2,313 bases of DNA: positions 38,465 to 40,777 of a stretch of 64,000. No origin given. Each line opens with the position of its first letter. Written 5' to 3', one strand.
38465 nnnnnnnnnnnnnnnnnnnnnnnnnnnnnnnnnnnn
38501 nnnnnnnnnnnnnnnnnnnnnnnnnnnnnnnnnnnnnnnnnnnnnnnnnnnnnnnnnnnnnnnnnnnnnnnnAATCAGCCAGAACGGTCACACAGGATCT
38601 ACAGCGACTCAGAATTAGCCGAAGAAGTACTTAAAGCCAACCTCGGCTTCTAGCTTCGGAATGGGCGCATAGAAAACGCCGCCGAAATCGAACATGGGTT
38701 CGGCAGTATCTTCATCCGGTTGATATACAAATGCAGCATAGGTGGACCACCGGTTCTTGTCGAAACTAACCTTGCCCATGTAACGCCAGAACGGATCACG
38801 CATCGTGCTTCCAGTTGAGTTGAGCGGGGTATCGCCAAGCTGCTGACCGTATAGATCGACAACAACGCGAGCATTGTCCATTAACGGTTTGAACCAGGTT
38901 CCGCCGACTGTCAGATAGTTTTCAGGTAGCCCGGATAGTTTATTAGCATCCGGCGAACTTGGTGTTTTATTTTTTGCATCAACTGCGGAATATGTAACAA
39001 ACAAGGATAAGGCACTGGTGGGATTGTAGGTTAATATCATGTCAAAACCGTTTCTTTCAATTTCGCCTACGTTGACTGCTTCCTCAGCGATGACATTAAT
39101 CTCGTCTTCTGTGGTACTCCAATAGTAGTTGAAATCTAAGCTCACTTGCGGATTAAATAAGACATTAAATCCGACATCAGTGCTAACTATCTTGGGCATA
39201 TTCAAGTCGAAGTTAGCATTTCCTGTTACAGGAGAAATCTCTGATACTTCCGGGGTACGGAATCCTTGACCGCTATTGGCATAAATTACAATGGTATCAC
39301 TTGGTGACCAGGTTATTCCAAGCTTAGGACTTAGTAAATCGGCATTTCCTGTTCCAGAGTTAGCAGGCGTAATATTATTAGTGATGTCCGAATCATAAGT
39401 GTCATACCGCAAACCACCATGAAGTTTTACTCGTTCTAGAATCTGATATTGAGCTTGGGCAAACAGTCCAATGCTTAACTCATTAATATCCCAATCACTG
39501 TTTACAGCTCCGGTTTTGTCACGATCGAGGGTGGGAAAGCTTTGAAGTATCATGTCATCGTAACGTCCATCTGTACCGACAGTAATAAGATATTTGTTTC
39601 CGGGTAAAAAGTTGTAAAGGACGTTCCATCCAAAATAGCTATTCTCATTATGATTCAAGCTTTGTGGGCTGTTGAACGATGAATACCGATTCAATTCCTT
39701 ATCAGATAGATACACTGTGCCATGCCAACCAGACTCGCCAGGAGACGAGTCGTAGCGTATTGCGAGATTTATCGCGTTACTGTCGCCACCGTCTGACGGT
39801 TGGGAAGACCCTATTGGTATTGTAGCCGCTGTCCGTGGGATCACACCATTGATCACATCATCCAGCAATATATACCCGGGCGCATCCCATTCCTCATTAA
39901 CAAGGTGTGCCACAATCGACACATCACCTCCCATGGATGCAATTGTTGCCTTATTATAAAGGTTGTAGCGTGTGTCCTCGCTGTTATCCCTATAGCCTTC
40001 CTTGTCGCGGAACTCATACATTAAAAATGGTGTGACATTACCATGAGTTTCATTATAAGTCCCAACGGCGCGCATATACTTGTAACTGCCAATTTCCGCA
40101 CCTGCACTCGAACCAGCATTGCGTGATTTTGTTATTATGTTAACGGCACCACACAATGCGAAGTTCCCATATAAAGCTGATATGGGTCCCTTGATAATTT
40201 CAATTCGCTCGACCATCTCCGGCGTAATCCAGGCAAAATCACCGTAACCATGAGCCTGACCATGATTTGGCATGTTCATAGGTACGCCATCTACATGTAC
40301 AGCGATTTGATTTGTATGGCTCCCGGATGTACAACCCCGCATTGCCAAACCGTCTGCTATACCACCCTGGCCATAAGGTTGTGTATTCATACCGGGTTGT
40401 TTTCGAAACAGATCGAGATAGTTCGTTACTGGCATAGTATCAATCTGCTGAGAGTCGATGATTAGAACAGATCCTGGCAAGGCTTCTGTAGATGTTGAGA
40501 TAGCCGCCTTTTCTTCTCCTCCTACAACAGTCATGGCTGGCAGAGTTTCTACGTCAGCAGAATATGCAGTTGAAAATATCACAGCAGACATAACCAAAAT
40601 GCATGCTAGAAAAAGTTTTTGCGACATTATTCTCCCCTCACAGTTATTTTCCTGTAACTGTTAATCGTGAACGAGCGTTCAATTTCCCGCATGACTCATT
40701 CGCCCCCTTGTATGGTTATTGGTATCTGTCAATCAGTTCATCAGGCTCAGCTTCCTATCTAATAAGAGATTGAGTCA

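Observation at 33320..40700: Low-GC inserted cassette: lipoprotein-anchored family-5 SBP ABC importer plus its own TBDR (candidate nickelophore/opine-metallophore uptake system)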

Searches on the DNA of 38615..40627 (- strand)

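Call 91: search_rna_families(sources=[L022, L023, L024], threshold=gathering)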
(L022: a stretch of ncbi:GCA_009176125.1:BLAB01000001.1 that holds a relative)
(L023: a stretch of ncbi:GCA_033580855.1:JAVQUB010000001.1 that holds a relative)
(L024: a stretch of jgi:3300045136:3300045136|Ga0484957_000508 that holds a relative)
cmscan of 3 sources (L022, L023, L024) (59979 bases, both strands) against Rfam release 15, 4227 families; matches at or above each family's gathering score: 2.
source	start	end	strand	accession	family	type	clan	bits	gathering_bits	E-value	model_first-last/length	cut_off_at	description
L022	13139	13370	+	RF00174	Cobalamin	Cis-reg; riboswitch;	CL00101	56.7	31.5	1.9e-11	1-189/189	no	Cobalamin riboswitch aptamer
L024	12259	12447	+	RF00174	Cobalamin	Cis-reg; riboswitch;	CL00101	49.4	31.5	2.4e-09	45-169/189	no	Cobalamin riboswitch aptamer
